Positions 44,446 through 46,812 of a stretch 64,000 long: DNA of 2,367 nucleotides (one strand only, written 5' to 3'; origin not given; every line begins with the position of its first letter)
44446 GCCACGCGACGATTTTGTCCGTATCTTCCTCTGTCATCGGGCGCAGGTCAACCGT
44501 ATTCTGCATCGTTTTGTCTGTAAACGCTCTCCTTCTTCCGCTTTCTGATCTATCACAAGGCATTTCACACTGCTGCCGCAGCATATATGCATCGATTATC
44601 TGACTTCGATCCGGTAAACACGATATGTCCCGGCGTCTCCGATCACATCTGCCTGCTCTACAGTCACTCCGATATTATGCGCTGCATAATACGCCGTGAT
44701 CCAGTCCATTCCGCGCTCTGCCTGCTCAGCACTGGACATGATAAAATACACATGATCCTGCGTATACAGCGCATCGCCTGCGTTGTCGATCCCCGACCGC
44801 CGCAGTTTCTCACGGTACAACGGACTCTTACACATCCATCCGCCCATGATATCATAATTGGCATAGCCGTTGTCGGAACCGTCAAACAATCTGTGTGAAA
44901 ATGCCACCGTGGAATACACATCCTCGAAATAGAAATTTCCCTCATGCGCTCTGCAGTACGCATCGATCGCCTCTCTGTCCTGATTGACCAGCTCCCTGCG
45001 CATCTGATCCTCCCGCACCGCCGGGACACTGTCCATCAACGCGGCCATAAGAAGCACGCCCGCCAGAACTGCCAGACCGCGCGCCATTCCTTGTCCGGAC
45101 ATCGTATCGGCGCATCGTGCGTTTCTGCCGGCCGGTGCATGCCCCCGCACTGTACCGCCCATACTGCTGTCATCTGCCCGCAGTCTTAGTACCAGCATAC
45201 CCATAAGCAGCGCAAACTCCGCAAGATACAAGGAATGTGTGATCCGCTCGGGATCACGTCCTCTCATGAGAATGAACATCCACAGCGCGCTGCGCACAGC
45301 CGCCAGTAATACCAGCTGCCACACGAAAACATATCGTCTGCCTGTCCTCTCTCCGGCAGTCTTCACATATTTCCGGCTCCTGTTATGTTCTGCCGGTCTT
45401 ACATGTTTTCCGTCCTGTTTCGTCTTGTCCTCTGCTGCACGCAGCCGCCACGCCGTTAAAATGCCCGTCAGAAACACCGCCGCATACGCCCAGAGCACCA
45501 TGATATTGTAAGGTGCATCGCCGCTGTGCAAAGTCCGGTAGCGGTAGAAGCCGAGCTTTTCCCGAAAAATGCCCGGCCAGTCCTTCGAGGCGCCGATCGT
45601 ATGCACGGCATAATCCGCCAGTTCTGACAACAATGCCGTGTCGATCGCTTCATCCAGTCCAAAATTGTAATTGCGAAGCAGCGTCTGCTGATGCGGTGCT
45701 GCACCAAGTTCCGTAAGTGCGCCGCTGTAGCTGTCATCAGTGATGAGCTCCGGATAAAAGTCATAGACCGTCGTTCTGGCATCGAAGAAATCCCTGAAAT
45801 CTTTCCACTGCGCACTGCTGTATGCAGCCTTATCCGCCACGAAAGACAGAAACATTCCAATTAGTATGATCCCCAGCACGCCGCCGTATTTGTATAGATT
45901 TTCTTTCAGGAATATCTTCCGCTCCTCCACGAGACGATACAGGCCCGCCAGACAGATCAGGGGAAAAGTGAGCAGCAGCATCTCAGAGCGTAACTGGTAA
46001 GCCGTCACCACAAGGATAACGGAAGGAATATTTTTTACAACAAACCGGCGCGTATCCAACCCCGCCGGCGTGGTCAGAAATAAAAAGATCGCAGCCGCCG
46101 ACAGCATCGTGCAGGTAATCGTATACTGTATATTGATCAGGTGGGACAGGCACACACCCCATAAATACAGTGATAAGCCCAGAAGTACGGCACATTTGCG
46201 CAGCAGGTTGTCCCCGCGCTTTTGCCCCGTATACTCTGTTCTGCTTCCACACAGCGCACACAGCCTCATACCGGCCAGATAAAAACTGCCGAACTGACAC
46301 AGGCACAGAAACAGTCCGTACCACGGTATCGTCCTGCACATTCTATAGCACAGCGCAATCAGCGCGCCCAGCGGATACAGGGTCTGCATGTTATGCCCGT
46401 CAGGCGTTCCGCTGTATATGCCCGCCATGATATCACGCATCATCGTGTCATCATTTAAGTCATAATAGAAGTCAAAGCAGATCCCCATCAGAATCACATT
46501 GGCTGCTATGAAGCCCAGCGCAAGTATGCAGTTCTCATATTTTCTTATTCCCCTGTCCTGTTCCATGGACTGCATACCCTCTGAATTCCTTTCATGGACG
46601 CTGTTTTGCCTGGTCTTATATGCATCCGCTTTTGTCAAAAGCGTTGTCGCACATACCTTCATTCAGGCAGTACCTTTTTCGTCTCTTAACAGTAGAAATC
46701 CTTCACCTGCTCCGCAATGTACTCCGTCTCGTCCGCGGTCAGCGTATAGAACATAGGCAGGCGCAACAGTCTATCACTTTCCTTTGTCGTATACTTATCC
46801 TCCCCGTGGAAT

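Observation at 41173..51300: Gtr/Arn-like extracytoplasmic glycosylation block with one GtrB, one GtrA and three GT-C-like paralogs, coupled to a WecE-type 4-aminosugar pathway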

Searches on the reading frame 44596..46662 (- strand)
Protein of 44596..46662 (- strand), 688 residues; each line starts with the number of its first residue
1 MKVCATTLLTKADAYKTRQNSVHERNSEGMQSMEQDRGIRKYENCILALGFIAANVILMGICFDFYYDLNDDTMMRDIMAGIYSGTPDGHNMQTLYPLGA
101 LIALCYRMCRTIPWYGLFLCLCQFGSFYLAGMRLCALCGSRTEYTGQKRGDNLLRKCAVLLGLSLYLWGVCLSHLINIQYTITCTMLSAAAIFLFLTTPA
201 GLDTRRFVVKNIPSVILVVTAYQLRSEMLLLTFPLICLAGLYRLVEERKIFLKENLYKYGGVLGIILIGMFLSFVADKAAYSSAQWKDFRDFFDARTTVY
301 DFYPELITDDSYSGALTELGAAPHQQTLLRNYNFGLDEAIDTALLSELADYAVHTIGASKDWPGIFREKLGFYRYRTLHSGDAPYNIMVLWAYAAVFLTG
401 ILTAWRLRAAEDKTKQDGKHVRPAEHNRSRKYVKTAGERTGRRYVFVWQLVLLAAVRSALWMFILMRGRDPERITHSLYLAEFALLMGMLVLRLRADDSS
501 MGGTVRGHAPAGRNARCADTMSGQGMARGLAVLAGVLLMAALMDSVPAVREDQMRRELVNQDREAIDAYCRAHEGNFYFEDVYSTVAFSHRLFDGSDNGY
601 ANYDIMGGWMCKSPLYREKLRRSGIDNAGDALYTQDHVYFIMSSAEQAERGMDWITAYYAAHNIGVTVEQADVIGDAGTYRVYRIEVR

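Call 4: search_protein_families(library=pfam, proteins=[window:44596-46662:-], max_evalue=0.01)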
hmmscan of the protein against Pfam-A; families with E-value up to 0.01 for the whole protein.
window:44596-46662:- (688 aa): 0 families

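Call 14: search_protein_families(library=ncbifam, proteins=[window:44596-46662:-], max_evalue=0.01)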
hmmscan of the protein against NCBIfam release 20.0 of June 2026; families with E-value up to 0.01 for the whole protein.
window:44596-46662:- (688 aa): 0 families

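Call 20: search_solved_structures(query=window:44596-46662:-, max_evalue=10)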
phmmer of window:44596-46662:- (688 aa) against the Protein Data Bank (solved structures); distinct sequences matched with E-value up to 10: 2.
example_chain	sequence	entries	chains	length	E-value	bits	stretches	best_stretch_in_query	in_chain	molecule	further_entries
4eqf_A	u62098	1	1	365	0.32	12.4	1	346-407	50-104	PEX5-related protein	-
5xxu_J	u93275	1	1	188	1.5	10.2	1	420-496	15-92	Ribosomal protein uS4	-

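Call 22: find_homologous_proteins(query=window:44596-46662:-, max_evalue=0.001)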
Query window:44596-46662:- (688 aa): 1140 proteins with E <= 0.001 among 8000 candidates; the best 120 are listed.
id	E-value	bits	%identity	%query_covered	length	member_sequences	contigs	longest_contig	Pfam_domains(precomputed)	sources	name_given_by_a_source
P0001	0.0e+0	1497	95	100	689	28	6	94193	-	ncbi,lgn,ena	-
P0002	0.0e+0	1162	78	95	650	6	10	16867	-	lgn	-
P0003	0.0e+0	1131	78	95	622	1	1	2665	-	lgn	-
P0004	0.0e+0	1102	73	95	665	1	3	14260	-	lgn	-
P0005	0.0e+0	1089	74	95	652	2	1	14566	-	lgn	-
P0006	0.0e+0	1081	72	95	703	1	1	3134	-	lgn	-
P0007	0.0e+0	1071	70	95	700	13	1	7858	-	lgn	-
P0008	0.0e+0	1065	74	95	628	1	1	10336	-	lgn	-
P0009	0.0e+0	1064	74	95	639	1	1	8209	-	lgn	-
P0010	0.0e+0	1044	73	95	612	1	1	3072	-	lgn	-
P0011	0.0e+0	1038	72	95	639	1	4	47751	-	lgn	-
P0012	0.0e+0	1030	69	95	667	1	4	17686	-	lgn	-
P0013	0.0e+0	1027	71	95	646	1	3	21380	-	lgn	-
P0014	0.0e+0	1027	69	95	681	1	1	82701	-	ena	-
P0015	0.0e+0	1025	69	95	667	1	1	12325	-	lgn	-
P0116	3.8e-215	734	54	94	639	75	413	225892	-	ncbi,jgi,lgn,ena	-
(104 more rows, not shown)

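Call 28: search_solved_structures(query=A1, max_evalue=10)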
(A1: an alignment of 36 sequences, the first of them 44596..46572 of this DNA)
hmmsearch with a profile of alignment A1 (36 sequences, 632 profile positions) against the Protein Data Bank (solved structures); distinct sequences matched with E-value up to 10: 0.

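Call 31: find_encoding_contigs(protein=P0116, flank=10000, max_places=3)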
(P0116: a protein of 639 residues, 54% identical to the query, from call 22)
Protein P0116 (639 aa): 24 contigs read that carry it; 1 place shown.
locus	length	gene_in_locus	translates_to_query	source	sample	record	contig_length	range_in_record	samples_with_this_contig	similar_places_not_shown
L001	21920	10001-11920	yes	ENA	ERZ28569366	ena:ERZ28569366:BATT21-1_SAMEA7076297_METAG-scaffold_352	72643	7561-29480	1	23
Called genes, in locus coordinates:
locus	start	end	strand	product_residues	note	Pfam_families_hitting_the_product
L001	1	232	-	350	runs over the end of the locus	PF03102:NeuB, PF08666:SAF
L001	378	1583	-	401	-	PF00278:Orn_DAP_Arg_deC (weak), PF02784:Orn_Arg_deC_N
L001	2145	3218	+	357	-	PF07922:Glyco_transf_52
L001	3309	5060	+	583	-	PF00664:ABC_membrane, PF00005:ABC_tran, PF02463:SMC_N (faint)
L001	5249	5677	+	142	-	PF04138:GtrA_DPMS_TM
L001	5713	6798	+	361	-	PF01757:Acyl_transf_3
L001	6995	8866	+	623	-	-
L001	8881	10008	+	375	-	PF01041:DegT_DnrJ_EryC1, PF00155:Aminotran_1_2 (weak), PF00266:Aminotran_5 (weak)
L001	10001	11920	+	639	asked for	-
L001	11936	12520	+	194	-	PF13302:Acetyltransf_3, PF13420:Acetyltransf_4 (weak), PF13523:Acetyltransf_8 (weak), PF00583:Acetyltransf_1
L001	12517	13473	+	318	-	PF00535:Glycos_transf_2, PF10111:Glyco_tranf_2_2 (weak)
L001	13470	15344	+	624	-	PF19484:DUF6020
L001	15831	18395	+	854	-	-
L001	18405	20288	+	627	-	PF13727:CoA_binding_3, PF01488:Shikimate_DH (faint), PF00106:adh_short (weak), PF01073:3Beta_HSD, PF01370:Epimerase, PF02719:Polysacc_synt_2, PF04321:RmlD_sub_bind, PF16363:GDP_Man_Dehyd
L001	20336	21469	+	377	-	PF01041:DegT_DnrJ_EryC1, PF00155:Aminotran_1_2, PF01212:Beta_elim_lyase (weak)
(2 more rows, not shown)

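Call 32: find_related_loci(query=A1, collection=genome_contigs, flank=10000)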
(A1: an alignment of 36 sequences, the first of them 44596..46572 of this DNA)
Query A1 (658 aa) in genome_contigs; peptide patterns used: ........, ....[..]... (x = any residue, [..] = any of these).
242 stretches matched a pattern; 226 encode a relative of the query (tblastn E <= 1e-3); the best 80 are kept; 80 distinct loci.
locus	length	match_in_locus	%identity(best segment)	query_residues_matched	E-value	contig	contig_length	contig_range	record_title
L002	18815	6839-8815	95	1-658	0e+0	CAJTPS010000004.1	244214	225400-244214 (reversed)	MAG TPA_asm: uncultured Lachnospiraceae bacterium isolate MGBC108720 genome assembly, contig: MGBC108720.4, whole genome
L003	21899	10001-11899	68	3-658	0e+0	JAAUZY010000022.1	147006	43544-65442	MAG: Lachnospiraceae bacterium isolate Mgla_MAG_31-bin_12 c_000000031021, whole genome shotgun sequence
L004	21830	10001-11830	68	3-658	0e+0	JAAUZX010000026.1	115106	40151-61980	MAG: Lachnospiraceae bacterium isolate Mgla_MAG_39-bin_18 c_000000027081, whole genome shotgun sequence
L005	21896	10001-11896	68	3-658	0e+0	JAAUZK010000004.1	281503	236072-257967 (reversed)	MAG: Lachnospiraceae bacterium isolate Mgla_MAG_20-bin_8 c_000000023965, whole genome shotgun sequence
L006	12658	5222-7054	68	3-658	0e+0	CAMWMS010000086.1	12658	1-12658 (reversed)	MAG TPA_asm: uncultured Lachnospiraceae bacterium isolate SRR14411316_bin.13_metawrap_v1.3_MAG genome assembly, contig:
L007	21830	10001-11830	67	3-658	0e+0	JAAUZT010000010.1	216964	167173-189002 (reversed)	MAG: Lachnospiraceae bacterium isolate Mgla_MAG_28-bin_2 c_000000036154, whole genome shotgun sequence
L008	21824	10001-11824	60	14-655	0e+0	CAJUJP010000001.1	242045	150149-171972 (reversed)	MAG TPA_asm: uncultured Lachnospiraceae bacterium isolate MGBC140906 genome assembly, contig: MGBC140906.1, whole genome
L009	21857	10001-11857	60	3-656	0e+0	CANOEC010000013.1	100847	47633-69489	MAG TPA_asm: uncultured Lachnospiraceae bacterium isolate SRR13921778_bin.47_metawrap_v1.3_MAG genome assembly, contig:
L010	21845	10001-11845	58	3-655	0e+0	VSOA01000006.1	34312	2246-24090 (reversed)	MAG: Lachnospiraceae bacterium isolate SC1119_S25_bin.13 SC1119_S25_bin.13_contig_6, whole genome shotgun sequence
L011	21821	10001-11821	57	2-652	0e+0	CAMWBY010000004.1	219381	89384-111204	MAG TPA_asm: uncultured Lachnospiraceae bacterium isolate SRR13528209_bin.43_metawrap_v1.3_MAG genome assembly, contig:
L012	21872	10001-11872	57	10-658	0e+0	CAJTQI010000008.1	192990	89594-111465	MAG TPA_asm: uncultured Lachnospiraceae bacterium isolate MGBC111861 genome assembly, contig: MGBC111861.8, whole genome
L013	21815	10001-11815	54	3-656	0e+0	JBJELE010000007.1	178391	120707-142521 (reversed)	MAG: Lachnospiraceae bacterium isolate SARD07_bin.033 NODE_13_length_178391_cov_18.611497, whole genome shotgun sequence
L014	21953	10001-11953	54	1-656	0e+0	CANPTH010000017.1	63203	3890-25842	MAG TPA_asm: uncultured Lachnospiraceae bacterium isolate SRR15730520_bin.5_metawrap_v1.3_MAG genome assembly, contig: N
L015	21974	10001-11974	54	1-656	0e+0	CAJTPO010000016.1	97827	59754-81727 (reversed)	MAG TPA_asm: uncultured Lachnospiraceae bacterium isolate MGBC106400 genome assembly, contig: MGBC106400.16, whole genom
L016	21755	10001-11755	54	10-656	0e+0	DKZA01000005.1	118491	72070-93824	MAG TPA_asm: Lachnospiraceae bacterium UBA7086 UBA7086_contig_947, whole genome shotgun sequence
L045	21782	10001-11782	47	3-657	0e+0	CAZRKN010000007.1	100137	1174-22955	MAG TPA_asm: uncultured Bacteroides sp. isolate SRP199465_co1_196 genome assembly, contig: NODE_293_length_100137_cov_51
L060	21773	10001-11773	45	3-646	1e-176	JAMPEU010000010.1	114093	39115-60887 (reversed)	MAG: Butyrivibrio sp. isolate NALB_7823_4 Scaffold_#10__SCF_010___114093_bp, whole genome shotgun sequence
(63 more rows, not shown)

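Call 34: predict_structure(alignment_id=A1)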
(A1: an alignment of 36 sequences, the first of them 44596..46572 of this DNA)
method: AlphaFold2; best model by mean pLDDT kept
length: 658 residues; sequences in the alignment: 36
mean_pLDDT: 73.5   pTM: 0.80
mean pLDDT of the five models: 73.5, 72.0, 69.6, 69.3, 64.8
residues with pLDDT >= 90: 76; 70-90: 358; 50-70: 126; < 50: 98
segments of 3 or more residues with pLDDT < 50: 1-7, 38-64, 112-115, 396-404, 470-490, 549-577
pLDDT, mean of each block of 10 residues (from residue 1): 43 86 87 63 43 41 53 68 74 90 82 51 83 84 77 87 91 91 92 75 85 77 84 90 80 79 81 83 91 83 70 91 89 86 75 80 89 82 74 50 52 82 90 76 78 91 71 39 41 64 77 81 74 73 62 42 40 42 67 66 71 72 81 86 77 83
secondary structure, 60 per line:
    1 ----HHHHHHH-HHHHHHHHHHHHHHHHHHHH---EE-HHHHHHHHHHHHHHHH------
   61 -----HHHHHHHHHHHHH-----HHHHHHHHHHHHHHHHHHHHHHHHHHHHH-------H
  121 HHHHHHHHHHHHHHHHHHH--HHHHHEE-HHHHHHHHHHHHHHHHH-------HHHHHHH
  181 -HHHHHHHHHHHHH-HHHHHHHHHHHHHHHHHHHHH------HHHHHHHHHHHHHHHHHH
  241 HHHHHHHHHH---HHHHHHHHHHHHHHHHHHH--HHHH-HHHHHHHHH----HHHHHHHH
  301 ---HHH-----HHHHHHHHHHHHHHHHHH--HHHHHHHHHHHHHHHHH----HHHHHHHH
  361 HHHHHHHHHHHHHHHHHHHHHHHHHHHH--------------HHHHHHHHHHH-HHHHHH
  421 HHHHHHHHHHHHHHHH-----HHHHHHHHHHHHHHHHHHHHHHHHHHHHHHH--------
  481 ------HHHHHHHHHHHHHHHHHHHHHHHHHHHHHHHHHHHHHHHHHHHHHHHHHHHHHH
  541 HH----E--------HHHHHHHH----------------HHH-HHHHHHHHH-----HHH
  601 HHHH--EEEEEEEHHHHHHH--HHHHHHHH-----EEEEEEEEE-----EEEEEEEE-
elements in order: H5-11 H13-32 H39-54 H66-78 H84-112 H120-139 H142-146 H150-166 H174-180 H182-194 H196-216 H223-250 H254-272 H275-278 H280-288 H293-300 H312-329 H332-348 H353-388 H403-413 H415-436 H442-472 H487-542 H556-563 H584-592 H598-604 E607-613 H614-620 H623-630 E636-644 E650-657

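Call 37: fold_search(model_id=the predicted structure, library=pdb)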
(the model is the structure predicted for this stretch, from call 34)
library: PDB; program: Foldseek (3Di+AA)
matches with E <= 10: 266; with E <= 0.001: 0
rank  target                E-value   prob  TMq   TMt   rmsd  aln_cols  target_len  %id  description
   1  5f15                  2.7e-02  0.97  0.32  0.37  23.1       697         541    9  Crystal Structure of ArnT from Cupriavidus metallidurans bound to Undecaprenyl phosphate (released 2016-02-17)
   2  6w4s_F                7.4e-02  0.25  0.11  0.15  27.6       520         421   11  Structure of apo human ferroportin in lipid nanodisc (released 2020-09-09)
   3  8t60_A                2.6e-01  0.09  0.10  0.13  29.0       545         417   13  CryoEM structure of an inward-facing MelBSt at a Na(+)-bound and sugar low-affinity conformation (released 2024-02-28)
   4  8dl6_A                2.7e-01  0.12  0.10  0.14  27.1       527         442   12  Cryo-EM structure of human ferroportin/slc40 bound to Ca2+ in nanodisc (released 2023-01-25)
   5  9old                  3.4e-01  0.14  0.13  0.17  24.8       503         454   14  Crystal structure of alpha-NPG-bound D59C MelBSt (released 2026-02-04)
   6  8dl8_A                3.4e-01  0.10  0.10  0.14  26.6       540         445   10  Cryo-EM structure of human ferroportin/slc40 bound to Co2+ in nanodisc (released 2022-12-07)
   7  9g8j_A                3.9e-01  0.11  0.12  0.11  27.1       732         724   10  Structure of K+-dependent Na+-PPase from Thermotoga maritima in complex with zoledronate (released 2025-06-04)
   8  9g3d_A                4.0e-01  0.12  0.11  0.16  27.6       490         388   10  Cryo-EM structure of SbmA in the inward-facing-narrow conformation bound to 2 sybodies (released 2025-07-23)
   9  8dl7_A                4.4e-01  0.08  0.10  0.12  30.8       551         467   14  Cryo-EM structure of human ferroportin/slc40 bound to minihepcidin PR73 in nanodisc (released 2022-12-07)
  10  8jzr                  5.5e-01  0.09  0.11  0.14  25.8       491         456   14  Outward_facing SLC15A4 monomer (released 2023-09-27)
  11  8qsm                  5.7e-01  0.10  0.11  0.14  25.6       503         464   13  Cryo-EM structure of human SLC15A4 monomer in outward open state in LMNG (released 2023-10-25)
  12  3wme                  6.8e-01  0.08  0.10  0.10  30.2       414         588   14  Crystal structure of an inward-facing eukaryotic ABC multidrug transporter (released 2014-03-19)
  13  8ucg_A                7.4e-01  0.16  0.07  0.10  14.2       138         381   12  Thermophilic RNA Ligase from Palaeococcus pacificus K92A (released 2024-02-21)
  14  9iqg_B                7.4e-01  0.08  0.09  0.09  32.3       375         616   11  Cryo-EM structure of MsRv1273c/72c from Mycobacterium smegmatis in the ATP|ADP+Vi-bound Occ (Vi) state (released 2025-05-14)
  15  7zdr_D                7.8e-01  0.04  0.07  0.07  29.6       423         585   12  IF(apo/as isolated) conformation of CydDC mutant (H85A.C) in AMP-PNP(CydD) bound state (Dataset-16) (released 2023-04-19)
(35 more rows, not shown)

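Call 77: search_protein_families(library=pfam, proteins=[window:44596-46572:-], max_evalue=0.5)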
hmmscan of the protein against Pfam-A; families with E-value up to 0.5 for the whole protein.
window:44596-46572:- (658 aa): 0 families

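Call 80: fold_search(model_id=the predicted structure, library=viral)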
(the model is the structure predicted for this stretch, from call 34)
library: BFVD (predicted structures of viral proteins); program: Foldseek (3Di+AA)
matches with E <= 10: 249; with E <= 0.001: 0
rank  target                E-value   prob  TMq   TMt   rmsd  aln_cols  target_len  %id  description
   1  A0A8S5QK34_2          1.4e-01  0.08  0.10  0.08  35.8       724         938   15  Tail tape measure [Siphoviridae sp. ctCUc43]
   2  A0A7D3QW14            2.3e-01  0.11  0.12  0.15  29.2       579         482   12  Uncharacterized protein [Fadolivirus FV1/VV64]
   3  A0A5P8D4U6            3.1e-01  0.04  0.07  0.06  58.9       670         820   10  (no name in the UniProt tables at hand)
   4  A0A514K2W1            3.9e-01  0.91  0.32  0.56   9.7       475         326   11  Uncharacterized protein [Nitrosopumilus spindle-shaped virus]
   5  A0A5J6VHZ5            4.4e-01  0.08  0.10  0.10  22.8       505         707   10  STAS domain-containing protein [Megaviridae environmental sample]
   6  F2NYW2                4.4e-01  0.02  0.05  0.06  59.0       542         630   12  Complete DpAV4 genome [Diadromus pulchellus ascovirus 4a]
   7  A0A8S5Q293            4.6e-01  0.11  0.09  0.10  29.6       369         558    9  ABC-type multidrug transport system, ATPase and permease component [Myoviridae sp. ctMYT7]
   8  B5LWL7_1              5.0e-01  0.07  0.10  0.09  34.8       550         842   13  Uncharacterized protein [Feldmannia species virus]
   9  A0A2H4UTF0            6.0e-01  0.08  0.09  0.13  29.2       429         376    9  Uncharacterized protein [Bodo saltans virus]
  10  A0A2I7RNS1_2          6.0e-01  0.03  0.07  0.06  36.7       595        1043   11  (no name in the UniProt tables at hand)
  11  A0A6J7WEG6            6.5e-01  0.06  0.09  0.11  52.9       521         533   12  Uncharacterized protein (Fragment) [uncultured Caudovirales phage]
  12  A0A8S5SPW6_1          8.1e-01  0.04  0.08  0.07  30.1       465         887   13  Tail tape measure protein [Siphoviridae sp. ctLdn10]
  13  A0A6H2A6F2            8.5e-01  0.38  0.08  0.35   6.9        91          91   12  Uncharacterized protein [Listeria phage P100plus]
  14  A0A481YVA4            8.9e-01  0.03  0.07  0.06  58.6       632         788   10  Chromosome segregation ATPase [Marseillevirus LCMAC102]
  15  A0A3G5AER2            9.3e-01  0.35  0.08  0.28   7.8        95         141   17  N-acetyltransferase domain-containing protein (Fragment) [Hyperionvirus sp.]
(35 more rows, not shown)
